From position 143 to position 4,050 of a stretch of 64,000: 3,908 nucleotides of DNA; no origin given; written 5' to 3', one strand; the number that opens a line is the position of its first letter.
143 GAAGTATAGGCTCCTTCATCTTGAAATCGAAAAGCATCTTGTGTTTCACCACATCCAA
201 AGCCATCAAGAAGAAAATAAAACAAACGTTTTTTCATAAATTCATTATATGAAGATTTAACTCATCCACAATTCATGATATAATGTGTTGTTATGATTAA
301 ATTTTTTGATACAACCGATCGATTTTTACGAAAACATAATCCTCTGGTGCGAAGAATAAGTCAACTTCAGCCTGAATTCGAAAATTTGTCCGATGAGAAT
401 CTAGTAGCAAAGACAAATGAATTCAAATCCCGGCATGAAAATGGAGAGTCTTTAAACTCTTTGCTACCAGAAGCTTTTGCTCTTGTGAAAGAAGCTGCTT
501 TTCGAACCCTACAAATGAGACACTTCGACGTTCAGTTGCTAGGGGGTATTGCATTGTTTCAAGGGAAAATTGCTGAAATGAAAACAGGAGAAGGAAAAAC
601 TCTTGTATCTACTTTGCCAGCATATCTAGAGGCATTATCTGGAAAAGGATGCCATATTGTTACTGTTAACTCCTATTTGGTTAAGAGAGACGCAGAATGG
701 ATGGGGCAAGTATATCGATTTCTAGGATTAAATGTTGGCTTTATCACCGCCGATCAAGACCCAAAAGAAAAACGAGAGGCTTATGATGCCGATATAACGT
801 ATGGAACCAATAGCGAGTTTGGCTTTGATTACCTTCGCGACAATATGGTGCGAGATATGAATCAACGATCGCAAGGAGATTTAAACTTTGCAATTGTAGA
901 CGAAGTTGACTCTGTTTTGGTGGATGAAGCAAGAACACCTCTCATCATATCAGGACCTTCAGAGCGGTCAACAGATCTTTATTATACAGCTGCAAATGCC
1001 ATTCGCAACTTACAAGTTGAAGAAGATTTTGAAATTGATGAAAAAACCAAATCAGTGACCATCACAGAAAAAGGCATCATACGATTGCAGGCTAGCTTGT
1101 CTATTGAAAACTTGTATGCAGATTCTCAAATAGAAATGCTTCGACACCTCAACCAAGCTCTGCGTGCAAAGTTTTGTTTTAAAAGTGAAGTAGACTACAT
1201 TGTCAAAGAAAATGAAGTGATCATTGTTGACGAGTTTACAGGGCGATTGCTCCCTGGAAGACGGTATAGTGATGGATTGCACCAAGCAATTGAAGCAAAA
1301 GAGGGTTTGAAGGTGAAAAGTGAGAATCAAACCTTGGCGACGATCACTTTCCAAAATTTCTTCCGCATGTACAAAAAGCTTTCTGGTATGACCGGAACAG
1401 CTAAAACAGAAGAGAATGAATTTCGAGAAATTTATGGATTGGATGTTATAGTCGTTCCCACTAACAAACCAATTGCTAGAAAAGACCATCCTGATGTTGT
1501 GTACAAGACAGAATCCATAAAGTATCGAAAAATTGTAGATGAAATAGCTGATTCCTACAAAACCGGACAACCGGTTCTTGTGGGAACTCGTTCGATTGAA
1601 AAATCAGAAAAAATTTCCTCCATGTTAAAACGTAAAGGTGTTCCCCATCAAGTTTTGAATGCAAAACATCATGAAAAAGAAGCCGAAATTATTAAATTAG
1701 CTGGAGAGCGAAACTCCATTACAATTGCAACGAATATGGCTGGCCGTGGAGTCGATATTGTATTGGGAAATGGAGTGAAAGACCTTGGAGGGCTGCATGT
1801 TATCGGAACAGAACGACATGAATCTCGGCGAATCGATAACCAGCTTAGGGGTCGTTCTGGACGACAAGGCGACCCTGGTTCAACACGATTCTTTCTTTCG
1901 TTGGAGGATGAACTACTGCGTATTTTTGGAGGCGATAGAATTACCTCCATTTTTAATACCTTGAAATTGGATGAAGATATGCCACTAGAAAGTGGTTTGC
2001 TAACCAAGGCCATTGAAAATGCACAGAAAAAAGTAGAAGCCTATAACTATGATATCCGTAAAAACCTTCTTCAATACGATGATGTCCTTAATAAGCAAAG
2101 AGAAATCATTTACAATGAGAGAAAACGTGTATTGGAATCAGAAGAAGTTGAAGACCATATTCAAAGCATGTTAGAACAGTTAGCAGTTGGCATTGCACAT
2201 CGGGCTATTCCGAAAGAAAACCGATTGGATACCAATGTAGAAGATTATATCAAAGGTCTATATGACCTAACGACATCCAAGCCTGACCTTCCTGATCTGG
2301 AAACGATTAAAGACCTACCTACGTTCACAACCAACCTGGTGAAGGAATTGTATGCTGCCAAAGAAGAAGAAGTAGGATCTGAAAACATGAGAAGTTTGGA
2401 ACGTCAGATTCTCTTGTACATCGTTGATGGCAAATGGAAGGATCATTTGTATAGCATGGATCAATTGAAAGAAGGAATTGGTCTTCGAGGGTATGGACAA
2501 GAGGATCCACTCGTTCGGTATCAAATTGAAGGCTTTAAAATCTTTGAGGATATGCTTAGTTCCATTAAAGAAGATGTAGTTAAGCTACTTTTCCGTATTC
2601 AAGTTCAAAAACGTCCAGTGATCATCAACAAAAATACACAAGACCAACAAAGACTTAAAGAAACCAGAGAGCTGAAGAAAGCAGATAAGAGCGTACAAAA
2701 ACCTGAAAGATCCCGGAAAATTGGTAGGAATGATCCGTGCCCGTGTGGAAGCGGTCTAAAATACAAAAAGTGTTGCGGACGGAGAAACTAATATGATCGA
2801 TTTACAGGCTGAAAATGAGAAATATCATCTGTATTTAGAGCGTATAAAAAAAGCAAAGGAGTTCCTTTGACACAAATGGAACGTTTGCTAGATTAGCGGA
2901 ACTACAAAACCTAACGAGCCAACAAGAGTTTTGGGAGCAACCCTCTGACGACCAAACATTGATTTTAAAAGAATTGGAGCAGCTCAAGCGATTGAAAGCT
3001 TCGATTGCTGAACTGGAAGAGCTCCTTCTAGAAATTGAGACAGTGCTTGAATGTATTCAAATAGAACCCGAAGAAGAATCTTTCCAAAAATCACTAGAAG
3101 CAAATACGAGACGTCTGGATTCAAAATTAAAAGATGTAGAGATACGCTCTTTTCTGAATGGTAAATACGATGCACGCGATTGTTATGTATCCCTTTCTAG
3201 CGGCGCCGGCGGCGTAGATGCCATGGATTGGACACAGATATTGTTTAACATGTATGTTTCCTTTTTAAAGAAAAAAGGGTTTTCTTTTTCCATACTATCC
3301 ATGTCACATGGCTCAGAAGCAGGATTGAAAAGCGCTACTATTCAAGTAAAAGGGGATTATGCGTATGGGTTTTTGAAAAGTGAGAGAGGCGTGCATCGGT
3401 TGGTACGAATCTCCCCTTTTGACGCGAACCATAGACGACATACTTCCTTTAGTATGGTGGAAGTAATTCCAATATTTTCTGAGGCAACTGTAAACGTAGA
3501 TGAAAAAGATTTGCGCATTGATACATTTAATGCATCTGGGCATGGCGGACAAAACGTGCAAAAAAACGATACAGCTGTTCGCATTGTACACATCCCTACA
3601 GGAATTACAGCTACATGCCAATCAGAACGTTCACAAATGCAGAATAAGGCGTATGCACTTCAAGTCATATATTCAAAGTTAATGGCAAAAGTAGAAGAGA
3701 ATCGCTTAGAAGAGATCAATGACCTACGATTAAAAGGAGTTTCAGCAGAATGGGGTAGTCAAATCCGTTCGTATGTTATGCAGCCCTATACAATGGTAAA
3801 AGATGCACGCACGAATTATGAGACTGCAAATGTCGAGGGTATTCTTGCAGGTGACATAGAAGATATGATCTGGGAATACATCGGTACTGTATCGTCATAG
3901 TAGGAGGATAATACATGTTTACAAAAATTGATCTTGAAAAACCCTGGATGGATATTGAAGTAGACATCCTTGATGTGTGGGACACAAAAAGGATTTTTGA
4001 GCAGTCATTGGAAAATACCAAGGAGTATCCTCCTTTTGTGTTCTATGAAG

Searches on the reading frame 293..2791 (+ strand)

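Call 65: search_protein_families(library=pfam, proteins=[window:293-2791:+], max_evalue=0.001)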
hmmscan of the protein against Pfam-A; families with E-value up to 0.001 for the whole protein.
window:293-2791:+ (832 aa): 7 families
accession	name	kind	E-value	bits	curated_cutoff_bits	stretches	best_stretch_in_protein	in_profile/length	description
PF07517.20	SecA_DEAD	-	4.1e-128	427.1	24.6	1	4-378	4-290/290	SecA DEAD-like domain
PF21090.3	P-loop_SecA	-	1.3e-77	260.4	27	2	393-493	1-101/205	SecA P-loop domain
PF07516.18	SecA_SW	-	2e-66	224.3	26.7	1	564-770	1-200/200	SecA Wing and Scaffold domain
PF01043.26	SecA_PP_bind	-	1e-40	139.2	23.5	1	226-334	2-110/110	SecA preprotein cross-linking domain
PF02810.21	SEC-C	-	5.1e-10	39.5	20.4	1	812-830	1-19/19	SEC-C motif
PF00270.35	DEAD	-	1.2e-07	32.1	26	1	93-212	18-133/167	DEAD/DEAH box helicase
PF00271.37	Helicase_C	-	5.9e-06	26.9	23.5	1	410-526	2-110/110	Helicase conserved C-terminal domain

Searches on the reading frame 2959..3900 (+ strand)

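Call 65: search_protein_families(library=pfam, proteins=[window:2959-3900:+], max_evalue=0.001)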
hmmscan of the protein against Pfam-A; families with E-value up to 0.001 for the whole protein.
window:2959-3900:+ (313 aa): 2 families
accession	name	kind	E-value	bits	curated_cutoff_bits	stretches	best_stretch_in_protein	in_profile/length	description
PF03462.23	PCRF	-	2e-43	148.9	24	1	3-167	28-194/194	PCRF domain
PF00472.26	RF-1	-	6.4e-34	116.8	35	1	176-284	3-116/116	RF-1 domain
